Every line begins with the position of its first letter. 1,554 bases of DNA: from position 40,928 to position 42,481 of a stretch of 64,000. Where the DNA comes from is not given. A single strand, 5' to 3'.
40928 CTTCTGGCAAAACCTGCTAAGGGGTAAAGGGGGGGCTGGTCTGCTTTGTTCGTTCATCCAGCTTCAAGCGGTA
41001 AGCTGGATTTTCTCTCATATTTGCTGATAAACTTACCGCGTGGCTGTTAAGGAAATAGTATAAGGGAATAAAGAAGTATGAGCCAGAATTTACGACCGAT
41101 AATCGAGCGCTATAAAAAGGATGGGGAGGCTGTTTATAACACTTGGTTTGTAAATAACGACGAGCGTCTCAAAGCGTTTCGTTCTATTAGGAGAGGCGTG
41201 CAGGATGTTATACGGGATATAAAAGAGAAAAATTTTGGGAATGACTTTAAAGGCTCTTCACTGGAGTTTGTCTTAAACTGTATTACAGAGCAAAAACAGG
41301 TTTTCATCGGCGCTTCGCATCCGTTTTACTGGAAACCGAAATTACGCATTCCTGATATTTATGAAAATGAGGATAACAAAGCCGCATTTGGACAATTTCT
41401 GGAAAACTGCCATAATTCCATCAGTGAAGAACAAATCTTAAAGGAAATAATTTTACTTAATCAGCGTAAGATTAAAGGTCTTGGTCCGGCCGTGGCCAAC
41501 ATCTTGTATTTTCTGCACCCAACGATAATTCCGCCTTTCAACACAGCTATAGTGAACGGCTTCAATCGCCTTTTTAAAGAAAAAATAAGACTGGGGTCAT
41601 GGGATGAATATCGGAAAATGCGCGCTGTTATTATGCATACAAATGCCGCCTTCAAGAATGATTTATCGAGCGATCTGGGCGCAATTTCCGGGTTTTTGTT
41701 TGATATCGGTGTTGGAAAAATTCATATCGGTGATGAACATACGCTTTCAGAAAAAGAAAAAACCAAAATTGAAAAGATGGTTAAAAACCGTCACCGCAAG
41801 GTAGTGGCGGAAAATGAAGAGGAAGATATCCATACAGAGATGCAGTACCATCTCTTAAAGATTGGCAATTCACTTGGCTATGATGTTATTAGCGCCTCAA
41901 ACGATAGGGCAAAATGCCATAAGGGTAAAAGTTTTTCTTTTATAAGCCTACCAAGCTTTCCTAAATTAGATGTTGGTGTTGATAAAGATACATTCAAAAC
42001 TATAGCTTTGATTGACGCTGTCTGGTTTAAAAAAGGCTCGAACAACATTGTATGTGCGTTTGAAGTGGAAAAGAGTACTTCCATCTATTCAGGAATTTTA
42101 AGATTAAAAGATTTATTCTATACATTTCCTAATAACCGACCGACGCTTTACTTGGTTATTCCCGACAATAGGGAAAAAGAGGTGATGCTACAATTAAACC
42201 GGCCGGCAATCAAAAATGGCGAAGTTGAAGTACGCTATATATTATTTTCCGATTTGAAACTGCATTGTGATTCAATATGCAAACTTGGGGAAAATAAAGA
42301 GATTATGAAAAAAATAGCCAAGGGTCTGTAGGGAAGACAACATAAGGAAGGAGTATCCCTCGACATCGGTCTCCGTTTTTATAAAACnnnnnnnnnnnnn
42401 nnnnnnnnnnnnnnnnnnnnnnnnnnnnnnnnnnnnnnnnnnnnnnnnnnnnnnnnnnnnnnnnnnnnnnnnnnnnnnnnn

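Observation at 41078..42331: Monocistronic, AT-richer gene encoding a candidate PD-(D/E)xK nuclease of unknown family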

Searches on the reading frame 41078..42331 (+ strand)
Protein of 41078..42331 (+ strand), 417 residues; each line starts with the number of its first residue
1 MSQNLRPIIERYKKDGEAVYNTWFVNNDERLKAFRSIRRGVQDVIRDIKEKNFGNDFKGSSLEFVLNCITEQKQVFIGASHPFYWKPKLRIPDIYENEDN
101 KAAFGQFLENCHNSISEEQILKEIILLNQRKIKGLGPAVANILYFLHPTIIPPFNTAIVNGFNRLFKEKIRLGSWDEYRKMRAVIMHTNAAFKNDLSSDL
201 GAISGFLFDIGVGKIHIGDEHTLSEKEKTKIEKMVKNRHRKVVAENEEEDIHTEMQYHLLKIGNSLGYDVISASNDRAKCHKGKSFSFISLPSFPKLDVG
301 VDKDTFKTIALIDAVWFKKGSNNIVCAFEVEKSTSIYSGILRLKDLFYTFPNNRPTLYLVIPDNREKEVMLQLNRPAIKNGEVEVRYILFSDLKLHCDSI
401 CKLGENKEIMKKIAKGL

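Call 3: search_protein_families(library=pfam, proteins=[window:41078-42331:+], max_evalue=10)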
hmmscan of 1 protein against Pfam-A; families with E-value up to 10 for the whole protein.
window:41078-42331:+ (417 aa): 1 family
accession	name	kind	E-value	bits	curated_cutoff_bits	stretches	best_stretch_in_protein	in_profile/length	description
PF21977.1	DUF6926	-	0.053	14.2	27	1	215-254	12-51/73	Domain of unknown function (DUF6926)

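Call 4: search_protein_families(library=ncbifam, proteins=[window:41078-42331:+], max_evalue=10)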
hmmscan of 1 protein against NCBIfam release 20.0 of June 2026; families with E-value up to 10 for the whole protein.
window:41078-42331:+ (417 aa): 0 families

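Call 5: search_protein_families(library=padloc, proteins=[window:41078-42331:+], max_evalue=10)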
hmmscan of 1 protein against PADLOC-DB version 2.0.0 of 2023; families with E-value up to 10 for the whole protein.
window:41078-42331:+ (417 aa): 1 family
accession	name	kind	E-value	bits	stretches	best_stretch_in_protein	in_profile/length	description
PDLC03534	REase_II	-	2.4e-08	31.4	1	252-393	178-320/351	Type II restriction enzyme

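Call 6: search_solved_structures(query=window:41078-42331:+, max_evalue=10, show_alignments=2)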
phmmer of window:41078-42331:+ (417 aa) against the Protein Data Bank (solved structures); distinct sequences matched with E-value up to 10: 2.
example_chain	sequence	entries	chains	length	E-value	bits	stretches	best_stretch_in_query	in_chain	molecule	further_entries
1dwu_A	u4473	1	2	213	0.37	12.9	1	338-414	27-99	RIBOSOMAL PROTEIN L1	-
1mvo_A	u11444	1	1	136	1.3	11.2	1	239-285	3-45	PhoP response regulator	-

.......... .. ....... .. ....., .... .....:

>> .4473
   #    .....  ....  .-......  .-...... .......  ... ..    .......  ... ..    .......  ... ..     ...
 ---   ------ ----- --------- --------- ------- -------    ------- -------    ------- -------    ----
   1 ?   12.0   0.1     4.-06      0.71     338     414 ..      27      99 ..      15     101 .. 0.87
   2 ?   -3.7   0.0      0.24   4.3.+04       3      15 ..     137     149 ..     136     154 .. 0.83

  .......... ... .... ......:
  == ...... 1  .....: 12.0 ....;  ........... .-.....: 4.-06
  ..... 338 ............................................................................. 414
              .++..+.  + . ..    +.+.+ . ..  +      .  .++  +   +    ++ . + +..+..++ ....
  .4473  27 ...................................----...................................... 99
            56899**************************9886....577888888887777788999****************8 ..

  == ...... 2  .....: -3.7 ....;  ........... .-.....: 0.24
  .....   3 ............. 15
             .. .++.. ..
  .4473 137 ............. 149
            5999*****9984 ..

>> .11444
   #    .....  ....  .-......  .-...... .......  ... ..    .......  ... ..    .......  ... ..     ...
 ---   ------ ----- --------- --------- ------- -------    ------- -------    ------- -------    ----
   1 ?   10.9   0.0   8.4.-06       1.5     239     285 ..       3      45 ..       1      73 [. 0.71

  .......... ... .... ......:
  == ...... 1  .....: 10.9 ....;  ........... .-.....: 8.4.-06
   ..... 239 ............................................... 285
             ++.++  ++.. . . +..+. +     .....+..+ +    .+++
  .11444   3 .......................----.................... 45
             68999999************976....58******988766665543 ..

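Call 7: find_homologous_proteins(query=window:41078-42331:+, max_evalue=0.001)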
Query window:41078-42331:+ (417 aa): 6883 proteins with E <= 0.001 among 8000 candidates; the best 120 are listed.
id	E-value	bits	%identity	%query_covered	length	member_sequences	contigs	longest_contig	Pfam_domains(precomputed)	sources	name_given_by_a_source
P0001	4.7e-245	831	87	100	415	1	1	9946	PF27126.1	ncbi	-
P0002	4.4e-237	805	84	100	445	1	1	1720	PF27126.1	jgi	jgi:type II restriction enzyme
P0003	1.1e-234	797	84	100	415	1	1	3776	PF27126.1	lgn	-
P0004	3.5e-232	789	83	100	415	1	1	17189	PF27126.1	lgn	-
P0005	1.4e-227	774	81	100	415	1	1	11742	PF27126.1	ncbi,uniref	ncbi:Putative type II restriction enzyme NmeDIP (Endonuclease NmeDIP) (R.NmeDIP) [hydrothermal vent 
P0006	2.3e-209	714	75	100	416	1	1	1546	PF27126.1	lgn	-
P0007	2.5e-206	704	73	100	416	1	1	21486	PF27126.1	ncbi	ncbi:MAG: hypothetical protein ACC630_06795 [Nitrospinota bacterium]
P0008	5.7e-206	702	74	100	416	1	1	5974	PF27126.1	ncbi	-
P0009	9.6e-205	698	72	100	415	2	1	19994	PF27126.1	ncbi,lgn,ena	-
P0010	6.5e-204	696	73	100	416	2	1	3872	PF27126.1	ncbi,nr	ncbi:MAG TPA: hypothetical protein ENH82_14585 [bacterium]|nr:hypothetical protein [bacterium]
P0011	8.6e-204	695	73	100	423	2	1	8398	PF27126.1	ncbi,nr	ncbi:MAG: hypothetical protein HZA08_11620 [Nitrospirae bacterium]|nr:hypothetical protein [Nitrospi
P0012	2.1e-203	694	73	100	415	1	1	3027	PF27126.1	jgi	jgi:type II restriction enzyme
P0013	2.4e-203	694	73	99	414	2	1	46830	PF27126.1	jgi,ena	-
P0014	4.3e-203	693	74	100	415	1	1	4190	PF27126.1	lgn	-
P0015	5.4e-203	693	73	99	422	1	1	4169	PF27126.1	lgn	-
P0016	5.9e-203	692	72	100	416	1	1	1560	PF27126.1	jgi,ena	-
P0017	7.6e-203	692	72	100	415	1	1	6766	PF27126.1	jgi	jgi:type II restriction enzyme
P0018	8.0e-203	692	73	100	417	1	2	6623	PF27126.1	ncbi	-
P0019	8.9e-203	692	73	100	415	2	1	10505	PF27126.1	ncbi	-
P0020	1.8e-202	691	73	100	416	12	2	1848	PF27126.1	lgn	-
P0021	1.9e-202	691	73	100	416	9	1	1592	PF27126.1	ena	-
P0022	2.4e-202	690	73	100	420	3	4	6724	PF27126.1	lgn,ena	-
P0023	5.4e-202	689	73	100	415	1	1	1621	PF27126.1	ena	-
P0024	5.4e-202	689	72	100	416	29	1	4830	PF27126.1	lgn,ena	-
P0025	5.8e-202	689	72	99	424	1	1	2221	PF27126.1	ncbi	-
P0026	6.2e-202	689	73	99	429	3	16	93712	PF27126.1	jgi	jgi:type II restriction enzyme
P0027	6.2e-202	689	72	99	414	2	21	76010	PF27126.1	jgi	jgi:type II restriction enzyme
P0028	8.3e-202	689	73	100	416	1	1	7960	PF27126.1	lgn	-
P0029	1.0e-201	688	72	100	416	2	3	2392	PF27126.1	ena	-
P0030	1.4e-201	688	73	100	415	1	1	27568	PF27126.1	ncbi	-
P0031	2.8e-201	687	71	99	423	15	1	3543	PF27126.1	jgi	-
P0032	3.6e-201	687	72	99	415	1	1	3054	PF27126.1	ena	-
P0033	4.9e-201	686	73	100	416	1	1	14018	PF27126.1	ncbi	-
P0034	6.7e-201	686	71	100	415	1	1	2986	PF27126.1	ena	-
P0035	8.0e-201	685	73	100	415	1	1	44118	PF27126.1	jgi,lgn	jgi:type II restriction enzyme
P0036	1.0e-200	685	71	100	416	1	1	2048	PF27126.1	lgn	-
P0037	1.0e-200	685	70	100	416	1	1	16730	PF27126.1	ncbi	-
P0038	1.5e-200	685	73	100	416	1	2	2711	PF27126.1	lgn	-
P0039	1.6e-200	684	71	100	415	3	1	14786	PF27126.1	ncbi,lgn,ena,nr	ncbi:MAG TPA: hypothetical protein ENK04_10830 [Gammaproteobacteria bacterium]|nr:hypothetical prote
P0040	1.7e-200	684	71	99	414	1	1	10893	PF27126.1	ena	-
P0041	1.9e-200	684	72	100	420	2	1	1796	PF27126.1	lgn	-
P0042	2.0e-200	684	71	100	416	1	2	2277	PF27126.1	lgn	-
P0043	2.3e-200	684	70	100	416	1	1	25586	PF27126.1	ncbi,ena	-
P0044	2.8e-200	684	72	100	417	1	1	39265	PF27126.1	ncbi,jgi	-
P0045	2.9e-200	684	71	100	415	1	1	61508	PF27126.1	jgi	-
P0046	2.9e-200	684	71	100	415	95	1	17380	PF27126.1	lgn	-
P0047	2.9e-200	684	72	100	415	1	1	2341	PF27126.1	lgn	-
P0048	3.4e-200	683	71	100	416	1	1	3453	PF27126.1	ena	-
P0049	6.4e-200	682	72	100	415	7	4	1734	PF27126.1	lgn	-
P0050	7.1e-200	682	70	100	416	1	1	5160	PF27126.1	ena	-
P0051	8.5e-200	682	72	100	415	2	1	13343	PF27126.1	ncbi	-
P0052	1.2e-199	682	72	100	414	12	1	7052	PF27126.1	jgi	-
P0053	1.3e-199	681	72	100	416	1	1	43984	PF27126.1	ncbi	-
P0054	2.0e-199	681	72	99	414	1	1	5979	PF27126.1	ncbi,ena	-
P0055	3.0e-199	680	71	100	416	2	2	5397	PF27126.1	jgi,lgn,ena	-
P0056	3.2e-199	680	72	100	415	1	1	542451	PF27126.1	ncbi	-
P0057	3.9e-199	680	72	100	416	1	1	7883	PF27126.1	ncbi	ncbi:MAG: hypothetical protein ACYCZ6_17120 [Polaromonas sp.]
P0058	4.1e-199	680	71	100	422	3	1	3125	PF27126.1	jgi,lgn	jgi:type II restriction enzyme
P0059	6.6e-199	679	72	100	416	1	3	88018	PF27126.1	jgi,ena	-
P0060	8.3e-199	679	71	99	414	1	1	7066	PF27126.1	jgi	jgi:type II restriction enzyme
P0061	8.8e-199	679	70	99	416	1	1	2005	PF27126.1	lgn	-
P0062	1.1e-198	678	71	99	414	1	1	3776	PF27126.1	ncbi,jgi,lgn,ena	-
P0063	1.2e-198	678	72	100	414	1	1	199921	PF27126.1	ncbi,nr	ncbi:MAG: hypothetical protein VST71_01890 [Nitrospirota bacterium]|nr:hypothetical protein [Nitrosp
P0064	1.2e-198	678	71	99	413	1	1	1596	PF27126.1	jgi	jgi:type II restriction enzyme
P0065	1.2e-198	678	70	100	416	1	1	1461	PF27126.1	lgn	-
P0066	1.5e-198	678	73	100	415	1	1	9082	PF27126.1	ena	-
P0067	2.4e-198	677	71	100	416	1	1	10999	PF27126.1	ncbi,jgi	-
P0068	3.0e-198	677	71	100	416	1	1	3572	PF27126.1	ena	-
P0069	5.1e-198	676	71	100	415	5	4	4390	PF27126.1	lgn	-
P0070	5.1e-198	676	71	99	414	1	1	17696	PF27126.1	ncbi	-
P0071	5.3e-198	676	70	100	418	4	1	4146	PF27126.1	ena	-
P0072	5.3e-198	676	69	100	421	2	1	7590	PF27126.1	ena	-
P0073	7.0e-198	676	72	100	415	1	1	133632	PF27126.1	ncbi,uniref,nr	ncbi:hypothetical protein C2E25_04010 [Geothermobacter hydrogeniphilus]|uniref:Type II restriction e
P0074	7.6e-198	676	71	100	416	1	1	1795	PF27126.1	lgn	-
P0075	8.1e-198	676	72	100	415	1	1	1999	PF27126.1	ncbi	-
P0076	8.2e-198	676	71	100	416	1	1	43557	PF27126.1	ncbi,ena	-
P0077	1.2e-197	675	71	100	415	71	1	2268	PF27126.1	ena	-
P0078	1.3e-197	675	70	99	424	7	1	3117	PF27126.1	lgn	-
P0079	1.3e-197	675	71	100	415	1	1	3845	PF27126.1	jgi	jgi:type II restriction enzyme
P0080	1.8e-197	674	72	100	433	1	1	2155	PF27126.1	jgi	-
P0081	2.0e-197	674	69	100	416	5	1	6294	PF27126.1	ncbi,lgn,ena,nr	ncbi:MAG TPA: hypothetical protein ENJ80_03820 [Gammaproteobacteria bacterium]|nr:hypothetical prote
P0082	2.1e-197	674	72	100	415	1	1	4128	PF27126.1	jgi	-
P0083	2.5e-197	674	69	100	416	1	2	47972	PF27126.1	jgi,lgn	jgi:type II restriction enzyme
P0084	2.6e-197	674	69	99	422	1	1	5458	PF27126.1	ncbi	-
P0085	2.7e-197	674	72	99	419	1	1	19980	PF27126.1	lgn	-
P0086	2.8e-197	674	72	100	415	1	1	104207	PF27126.1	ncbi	-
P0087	3.3e-197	674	71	99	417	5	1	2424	PF27126.1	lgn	-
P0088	4.5e-197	673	71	100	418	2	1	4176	PF27126.1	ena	-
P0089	5.2e-197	673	71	99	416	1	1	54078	PF27126.1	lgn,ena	-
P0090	5.3e-197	673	71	99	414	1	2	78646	PF27126.1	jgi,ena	-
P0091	7.4e-197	672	71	99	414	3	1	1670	PF27126.1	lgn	-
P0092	8.2e-197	672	71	100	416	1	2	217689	PF27126.1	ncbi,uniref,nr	ncbi:hypothetical protein FQ186_28810 [Pseudomonas sp. ANT_H14]|uniref:hypothetical protein n=1 Tax=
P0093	9.4e-197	672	71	100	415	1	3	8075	PF27126.1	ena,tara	tara:strand:- start:1399 stop:2646 length:1248 start_codon:yes stop_codon:yes gene_type:complete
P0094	1.2e-196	672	70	100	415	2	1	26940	PF27126.1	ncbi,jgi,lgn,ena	-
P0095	1.6e-196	671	70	100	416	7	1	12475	PF27126.1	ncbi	-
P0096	1.9e-196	671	69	99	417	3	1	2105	PF27126.1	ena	-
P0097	2.1e-196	671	70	100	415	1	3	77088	PF27126.1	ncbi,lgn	-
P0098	2.5e-196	671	71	99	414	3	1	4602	PF27126.1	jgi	jgi:type II restriction enzyme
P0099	2.6e-196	671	70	100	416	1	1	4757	PF27126.1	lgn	-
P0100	2.7e-196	671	70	100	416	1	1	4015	PF27126.1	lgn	-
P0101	3.2e-196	670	69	100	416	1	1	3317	PF27126.1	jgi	-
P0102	4.3e-196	670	70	100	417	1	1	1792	PF27126.1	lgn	-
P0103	7.0e-196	669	71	100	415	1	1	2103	PF27126.1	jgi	-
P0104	8.5e-196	669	71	99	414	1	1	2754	PF27126.1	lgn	-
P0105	8.5e-196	669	71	100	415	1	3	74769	PF27126.1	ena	-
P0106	8.6e-196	669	71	100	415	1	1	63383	PF27126.1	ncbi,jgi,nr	ncbi:MAG: hypothetical protein GXP15_01895 [Gammaproteobacteria bacterium]|nr:hypothetical protein [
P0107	1.0e-195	669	70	100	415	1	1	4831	PF27126.1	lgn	-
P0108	1.3e-195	668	70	99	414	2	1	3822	PF27126.1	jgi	-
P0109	1.4e-195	668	70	100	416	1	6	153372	PF27126.1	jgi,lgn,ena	-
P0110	1.9e-195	668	70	100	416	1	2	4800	PF27126.1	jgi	-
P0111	2.0e-195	668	70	100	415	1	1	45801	PF27126.1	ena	-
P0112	2.0e-195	668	70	100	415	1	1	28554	PF27126.1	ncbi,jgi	-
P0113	2.4e-195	667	70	100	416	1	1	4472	PF27126.1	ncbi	-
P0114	2.6e-195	667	70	100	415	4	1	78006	PF27126.1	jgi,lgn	-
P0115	2.7e-195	667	73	99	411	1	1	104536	PF27126.1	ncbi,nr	ncbi:type II restriction endonuclease [Sulfurimonas sp. SAG-AH-194-L11]|nr:hypothetical protein [Sul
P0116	2.7e-195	667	70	100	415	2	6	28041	PF27126.1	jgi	jgi:type II restriction enzyme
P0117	3.4e-195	667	69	100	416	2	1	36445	PF27126.1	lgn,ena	-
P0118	3.5e-195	667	71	100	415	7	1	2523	PF27126.1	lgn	-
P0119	4.0e-195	667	71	100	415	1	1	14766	PF27126.1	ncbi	-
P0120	4.4e-195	667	70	99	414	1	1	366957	PF27126.1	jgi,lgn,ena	-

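Call 8: search_protein_families(library=phrogs, proteins=[window:41078-42331:+], max_evalue=1)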
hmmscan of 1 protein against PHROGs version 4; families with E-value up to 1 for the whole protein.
window:41078-42331:+ (417 aa): 3 families
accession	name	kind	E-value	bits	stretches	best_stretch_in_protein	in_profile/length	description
phrog_24021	-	unknown function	0.0047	17.9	1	154-195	22-63/68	-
phrog_20104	-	unknown function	0.015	16.5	1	214-289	20-92/141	-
phrog_8886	-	unknown function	0.029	15.3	1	27-73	109-155/159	-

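Call 10: find_encoding_contigs(protein=P0001, flank=5000, max_places=3)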
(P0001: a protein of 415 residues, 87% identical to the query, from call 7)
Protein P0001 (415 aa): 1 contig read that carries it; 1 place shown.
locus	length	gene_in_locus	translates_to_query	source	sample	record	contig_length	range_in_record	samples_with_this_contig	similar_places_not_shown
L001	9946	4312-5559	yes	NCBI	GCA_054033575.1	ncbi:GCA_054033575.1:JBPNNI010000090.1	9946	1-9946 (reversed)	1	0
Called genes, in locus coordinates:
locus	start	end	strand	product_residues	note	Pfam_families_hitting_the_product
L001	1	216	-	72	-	?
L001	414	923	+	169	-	PF02915:Rubrerythrin, PF21349:RUBY_RBDX (weak)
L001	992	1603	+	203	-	PF00230:MIP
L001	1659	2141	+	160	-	-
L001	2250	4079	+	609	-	PF00009:GTP_EFTU, PF01926:MMR_HSR1 (weak), PF22042:EF-G_D2 (weak), PF03144:GTP_EFTU_D2 (weak), PF00679:EFG_C, PF21018:BipA_C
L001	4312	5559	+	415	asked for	PF27126:NmeDI_C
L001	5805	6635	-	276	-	PF02678:Pirin, PF05726:Pirin_C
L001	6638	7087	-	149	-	PF22381:Staph_reg_Sar_Rot (weak), PF01047:MarR, PF12802:MarR_2, PF13601:HTH_34 (weak)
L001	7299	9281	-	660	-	PF00005:ABC_tran, PF02463:SMC_N (faint), PF03193:RsgA_GTPase (faint), PF13476:AAA_23 (faint), PF13555:AAA_29 (faint), PF12848:ABC_tran_Xtn, PF00005:ABC_tran, PF16326:ABC_tran_CTD, +5 more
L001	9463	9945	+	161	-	?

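Call 11: find_encoding_contigs(protein=P0056, flank=6000, max_places=2)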
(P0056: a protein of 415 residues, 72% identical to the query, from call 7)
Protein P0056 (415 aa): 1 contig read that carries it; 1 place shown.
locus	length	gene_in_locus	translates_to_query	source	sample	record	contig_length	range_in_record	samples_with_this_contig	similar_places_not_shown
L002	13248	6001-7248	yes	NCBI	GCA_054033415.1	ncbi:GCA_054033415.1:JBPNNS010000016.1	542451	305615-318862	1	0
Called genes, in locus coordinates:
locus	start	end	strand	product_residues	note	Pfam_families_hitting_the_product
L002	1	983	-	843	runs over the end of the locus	PF10150:RNase_E_G, PF20833:RNase_E_G_Thio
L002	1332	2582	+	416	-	PF11741:AMIN, PF01520:Amidase_3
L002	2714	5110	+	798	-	PF00912:Transgly, PF17092:PCB_OB, PF00905:Transpeptidase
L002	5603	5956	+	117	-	PF01381:HTH_3 (weak)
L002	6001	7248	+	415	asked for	PF27126:NmeDI_C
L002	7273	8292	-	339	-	PF03462:PCRF, PF00472:RF-1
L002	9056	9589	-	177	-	PF03748:FliL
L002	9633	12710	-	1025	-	PF03710:GlnE, PF08335:GlnD_UR_UTase, PF10335:DUF294_C (faint), PF03710:GlnE, PF08335:GlnD_UR_UTase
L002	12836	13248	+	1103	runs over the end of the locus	PF13116:YhdP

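Call 12: find_encoding_contigs(protein=P0092, flank=6000, max_places=2)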
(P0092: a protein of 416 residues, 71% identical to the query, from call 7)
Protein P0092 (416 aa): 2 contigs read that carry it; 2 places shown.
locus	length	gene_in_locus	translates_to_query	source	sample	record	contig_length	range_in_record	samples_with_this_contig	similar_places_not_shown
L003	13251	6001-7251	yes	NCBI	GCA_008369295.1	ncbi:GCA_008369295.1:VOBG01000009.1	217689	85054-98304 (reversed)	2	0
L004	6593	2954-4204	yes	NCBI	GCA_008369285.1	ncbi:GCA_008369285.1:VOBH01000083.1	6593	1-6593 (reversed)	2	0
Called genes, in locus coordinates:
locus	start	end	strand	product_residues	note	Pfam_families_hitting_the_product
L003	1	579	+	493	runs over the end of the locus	PF02321:OEP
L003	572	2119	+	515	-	PF25919:BSH_CusB, PF25973:BSH_CzcB, PF25869:3HB_CusB, PF25944:Beta-barrel_RND, PF25954:Beta-barrel_RND_2, PF25967:RND-MFP_C (weak), PF25975:CzcB_C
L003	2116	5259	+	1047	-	PF00873:ACR_tran, PF03176:MMPL (weak)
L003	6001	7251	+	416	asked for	PF27126:NmeDI_C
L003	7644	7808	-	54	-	-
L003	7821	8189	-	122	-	-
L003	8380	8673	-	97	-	PF00403:HMA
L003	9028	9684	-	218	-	PF04191:PEMT (weak)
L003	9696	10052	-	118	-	-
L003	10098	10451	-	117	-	PF13473:Cupredoxin_1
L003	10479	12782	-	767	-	PF00403:HMA, PF00122:E1-E2_ATPase, PF00702:Hydrolase, PF08282:Hydrolase_3 (faint)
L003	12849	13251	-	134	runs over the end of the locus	PF00376:MerR, PF13411:MerR_1, PF09278:MerR-DNA-bind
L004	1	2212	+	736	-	PF00873:ACR_tran, PF03176:MMPL (faint)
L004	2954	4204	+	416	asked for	PF27126:NmeDI_C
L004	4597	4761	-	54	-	-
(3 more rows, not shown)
